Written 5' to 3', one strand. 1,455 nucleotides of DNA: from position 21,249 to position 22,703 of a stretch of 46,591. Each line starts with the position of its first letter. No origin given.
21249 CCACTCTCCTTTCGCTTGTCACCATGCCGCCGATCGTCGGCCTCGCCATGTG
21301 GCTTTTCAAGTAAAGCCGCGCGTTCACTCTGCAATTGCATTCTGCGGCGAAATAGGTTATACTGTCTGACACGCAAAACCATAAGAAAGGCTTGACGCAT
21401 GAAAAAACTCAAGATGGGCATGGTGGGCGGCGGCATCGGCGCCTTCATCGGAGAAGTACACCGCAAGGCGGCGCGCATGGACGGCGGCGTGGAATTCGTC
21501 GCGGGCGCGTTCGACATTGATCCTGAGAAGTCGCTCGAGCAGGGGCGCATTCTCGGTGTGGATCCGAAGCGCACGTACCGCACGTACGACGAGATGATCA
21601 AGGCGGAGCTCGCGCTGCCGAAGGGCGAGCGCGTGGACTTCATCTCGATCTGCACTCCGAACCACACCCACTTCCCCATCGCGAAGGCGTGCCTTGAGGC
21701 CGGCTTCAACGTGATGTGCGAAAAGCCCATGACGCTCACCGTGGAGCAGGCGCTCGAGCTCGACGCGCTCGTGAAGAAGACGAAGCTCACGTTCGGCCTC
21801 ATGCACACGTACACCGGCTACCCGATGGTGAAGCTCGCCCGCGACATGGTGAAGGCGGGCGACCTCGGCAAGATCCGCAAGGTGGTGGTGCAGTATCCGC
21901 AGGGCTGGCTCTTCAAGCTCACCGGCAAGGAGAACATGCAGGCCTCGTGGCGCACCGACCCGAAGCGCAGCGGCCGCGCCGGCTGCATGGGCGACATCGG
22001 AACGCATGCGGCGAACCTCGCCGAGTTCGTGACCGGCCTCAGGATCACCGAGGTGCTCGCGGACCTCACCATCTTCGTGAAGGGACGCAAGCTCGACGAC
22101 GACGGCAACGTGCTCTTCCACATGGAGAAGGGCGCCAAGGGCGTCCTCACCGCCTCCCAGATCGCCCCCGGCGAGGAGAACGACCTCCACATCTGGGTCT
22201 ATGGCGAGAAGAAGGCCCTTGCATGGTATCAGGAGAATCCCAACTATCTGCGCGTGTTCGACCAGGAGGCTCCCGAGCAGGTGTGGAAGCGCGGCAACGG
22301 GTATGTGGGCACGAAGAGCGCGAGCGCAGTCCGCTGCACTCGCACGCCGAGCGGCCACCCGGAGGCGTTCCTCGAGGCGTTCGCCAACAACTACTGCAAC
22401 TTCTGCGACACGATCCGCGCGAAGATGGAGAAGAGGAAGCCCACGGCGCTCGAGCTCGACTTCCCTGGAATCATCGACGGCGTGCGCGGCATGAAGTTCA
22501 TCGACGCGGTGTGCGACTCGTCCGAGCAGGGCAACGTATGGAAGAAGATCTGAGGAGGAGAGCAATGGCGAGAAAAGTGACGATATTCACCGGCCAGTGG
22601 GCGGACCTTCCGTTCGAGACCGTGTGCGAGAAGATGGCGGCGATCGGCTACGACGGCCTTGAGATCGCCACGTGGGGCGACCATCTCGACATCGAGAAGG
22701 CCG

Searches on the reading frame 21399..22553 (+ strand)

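Call 7: search_protein_families(library=pfam, proteins=[window:21399-22553:+])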
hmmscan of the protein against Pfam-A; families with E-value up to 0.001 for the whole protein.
window:21399-22553:+ (384 aa): 3 families
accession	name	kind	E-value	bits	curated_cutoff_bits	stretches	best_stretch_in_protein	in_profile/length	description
PF22725.1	GFO_IDH_MocA_C3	-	2.8e-26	92.4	27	1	145-274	2-123/124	GFO/IDH/MocA C-terminal domain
PF01408.29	GFO_IDH_MocA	-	4.5e-21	76.2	24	1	5-133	2-117/120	Oxidoreductase family, NAD-binding Rossmann fold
PF02894.22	GFO_IDH_MocA_C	-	3.2e-12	47.2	22.9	1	148-379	1-214/218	Oxidoreductase family, C-terminal alpha/beta domain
